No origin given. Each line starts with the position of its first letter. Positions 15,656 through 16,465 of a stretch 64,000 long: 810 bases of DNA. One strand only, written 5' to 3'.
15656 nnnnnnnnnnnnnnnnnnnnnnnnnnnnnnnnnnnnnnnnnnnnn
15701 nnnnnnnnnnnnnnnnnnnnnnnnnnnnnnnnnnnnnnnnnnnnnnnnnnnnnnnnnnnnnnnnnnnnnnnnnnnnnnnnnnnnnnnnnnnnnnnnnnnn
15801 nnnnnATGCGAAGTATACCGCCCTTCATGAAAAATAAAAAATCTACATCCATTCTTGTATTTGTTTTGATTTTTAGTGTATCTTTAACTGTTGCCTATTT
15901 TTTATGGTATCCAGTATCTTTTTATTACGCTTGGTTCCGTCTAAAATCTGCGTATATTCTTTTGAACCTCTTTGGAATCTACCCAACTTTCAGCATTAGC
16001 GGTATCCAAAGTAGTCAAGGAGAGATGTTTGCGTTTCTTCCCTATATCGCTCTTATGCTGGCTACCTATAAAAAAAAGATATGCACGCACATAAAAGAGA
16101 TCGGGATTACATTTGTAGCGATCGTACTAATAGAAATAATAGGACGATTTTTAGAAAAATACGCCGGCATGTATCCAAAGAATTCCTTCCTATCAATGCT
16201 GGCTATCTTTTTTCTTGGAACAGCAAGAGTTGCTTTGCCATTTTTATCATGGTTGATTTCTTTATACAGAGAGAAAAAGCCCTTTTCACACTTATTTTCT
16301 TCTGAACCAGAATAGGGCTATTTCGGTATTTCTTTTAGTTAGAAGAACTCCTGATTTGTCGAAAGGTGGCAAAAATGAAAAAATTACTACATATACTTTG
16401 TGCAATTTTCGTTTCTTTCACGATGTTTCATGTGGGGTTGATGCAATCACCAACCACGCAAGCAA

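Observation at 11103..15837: Dedicated exosortase/archaeosortase-like enzyme next to a giant Tyr-rich substrate with an unnamed C-terminal sorting signal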

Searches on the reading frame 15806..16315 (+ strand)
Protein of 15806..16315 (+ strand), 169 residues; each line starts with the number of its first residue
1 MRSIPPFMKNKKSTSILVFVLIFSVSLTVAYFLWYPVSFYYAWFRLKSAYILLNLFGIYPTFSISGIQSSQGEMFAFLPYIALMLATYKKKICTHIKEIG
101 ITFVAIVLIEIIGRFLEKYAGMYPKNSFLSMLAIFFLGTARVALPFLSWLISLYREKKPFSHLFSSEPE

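Call 3: search_protein_families(library=ncbifam, proteins=[window:15806-16315:+], max_evalue=1)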
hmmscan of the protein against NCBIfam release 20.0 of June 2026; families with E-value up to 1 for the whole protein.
window:15806-16315:+ (169 aa): 0 families

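Call 4: search_protein_families(library=pfam, proteins=[window:15806-16315:+], max_evalue=1)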
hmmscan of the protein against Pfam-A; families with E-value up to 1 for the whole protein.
window:15806-16315:+ (169 aa): 1 family
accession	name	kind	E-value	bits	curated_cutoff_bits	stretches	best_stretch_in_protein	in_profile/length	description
PF05398.16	PufQ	-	0.1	13.2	22.1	1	123-157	17-49/74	PufQ cytochrome subunit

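Call 37: search_protein_families(library=ncbifam, alignment_id=A3, max_evalue=10)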
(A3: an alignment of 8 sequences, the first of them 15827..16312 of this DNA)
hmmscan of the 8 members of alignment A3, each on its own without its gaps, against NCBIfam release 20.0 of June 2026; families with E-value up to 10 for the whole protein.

A. member 1, window:15827-16312:+ (162 aa): 2 families
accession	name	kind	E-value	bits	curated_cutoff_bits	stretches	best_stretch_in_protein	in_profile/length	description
TIGR01906.1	integ_TIGR01906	hypoth_equivalog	1.2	8.9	74.8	0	30-142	30-147/207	TIGR01906 family membrane protein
NF045849.1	ICE_MMCAP2_0565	equivalog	1.6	8.4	40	1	82-110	49-77/80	Mbov_0395 family pilin-like conjugal transfer protein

B. families by the number of members that match (of 8 scanned): 6 families
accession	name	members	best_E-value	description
NF045849.1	ICE_MMCAP2_0565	3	0.14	Mbov_0395 family pilin-like conjugal transfer protein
TIGR01906.1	integ_TIGR01906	3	0.21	TIGR01906 family membrane protein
NF002586.0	PRK02237.1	1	0.18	YnfA family protein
NF004373.0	PRK05740.1-3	1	0.19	preprotein translocase subunit SecE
NF033505.2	paceosortase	1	0.73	pacearchaeosortase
NF041581.1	SosA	1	5.4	DNA damage-induced cell division inhibitor SosA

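Call 55: search_protein_families(library=pfam, alignment_id=A5, max_evalue=1)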
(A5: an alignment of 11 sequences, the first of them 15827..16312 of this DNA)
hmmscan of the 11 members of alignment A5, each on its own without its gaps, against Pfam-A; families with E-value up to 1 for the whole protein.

A. member 1, window:15827-16312:+ (162 aa): 1 family
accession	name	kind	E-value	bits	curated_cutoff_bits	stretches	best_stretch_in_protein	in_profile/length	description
PF05398.16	PufQ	-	0.079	13.5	22.1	1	116-150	17-49/74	PufQ cytochrome subunit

B. families by the number of members that match (of 11 scanned): 2 families
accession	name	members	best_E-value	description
PF05398.16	PufQ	1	0.079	PufQ cytochrome subunit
PF17280.7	DUF5345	1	0.097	Family of unknown function (DUF5345)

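Call 58: find_homologous_proteins(query=A5, max_evalue=0.001)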
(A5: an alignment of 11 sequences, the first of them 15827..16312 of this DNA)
Query A5 (11 sequences) (162 aa, profile of the alignment): 15 proteins with E <= 0.001 among 3991 candidates.
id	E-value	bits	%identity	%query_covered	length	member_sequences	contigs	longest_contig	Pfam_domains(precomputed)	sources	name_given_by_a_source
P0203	9.4e-56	206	90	100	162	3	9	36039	-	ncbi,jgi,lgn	jgi:hypothetical protein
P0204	1.0e-55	206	70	99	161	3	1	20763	-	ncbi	-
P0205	3.6e-55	204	88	100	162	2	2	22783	-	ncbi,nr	ncbi:MAG: hypothetical protein PHI40_02045 [Caldisericia bacterium]|nr:hypothetical protein [Caldise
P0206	1.2e-52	196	66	99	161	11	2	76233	-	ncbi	-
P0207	1.6e-48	182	40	81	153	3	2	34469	-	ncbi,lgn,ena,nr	ncbi:hypothetical protein LLG10_03050 [bacterium]|nr:hypothetical protein [bacterium]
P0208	4.5e-46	174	42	85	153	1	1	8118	-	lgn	-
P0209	1.8e-44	169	46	86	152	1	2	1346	-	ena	-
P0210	4.2e-41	158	47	81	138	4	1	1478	-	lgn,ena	-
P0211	1.6e-37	147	68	74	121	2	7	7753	-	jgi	jgi:hypothetical protein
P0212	1.1e-34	137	45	12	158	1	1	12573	-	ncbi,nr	ncbi:MAG: hypothetical protein KKF44_03740 [Nanoarchaeota archaeon]|nr:hypothetical protein [Nanoarc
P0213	3.9e-30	123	26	58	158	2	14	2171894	-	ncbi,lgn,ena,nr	ncbi:MAG TPA: hypothetical protein PKV16_02660 [Caldisericia bacterium]|nr:hypothetical protein [Cal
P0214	1.9e-13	68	23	45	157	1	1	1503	-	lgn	-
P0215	1.2e-8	53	28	75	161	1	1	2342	-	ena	-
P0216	4.2e-8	51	28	84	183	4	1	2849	-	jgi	jgi:hypothetical protein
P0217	7.7e-4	37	29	50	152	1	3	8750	-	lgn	-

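Call 76: predict_structure(alignment_id=A7)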
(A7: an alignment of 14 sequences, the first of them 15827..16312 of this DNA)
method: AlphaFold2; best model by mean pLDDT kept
length: 162 residues; sequences in the alignment: 14
mean_pLDDT: 84.2   pTM: 0.76
mean pLDDT of the five models: 84.2, 84.1, 83.6, 82.7, 82.1
residues with pLDDT >= 90: 78; 70-90: 64; 50-70: 12; < 50: 8
segments of 3 or more residues with pLDDT < 50: 60-65
pLDDT, mean of each block of 10 residues (from residue 1): 77 93 91 88 90 63 60 93 89 94 92 84 92 92 90 68 49
secondary structure, 60 per line:
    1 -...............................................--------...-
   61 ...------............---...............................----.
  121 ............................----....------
elements in order: H2-48 H70-81 H85-115 H120-148 H153-156
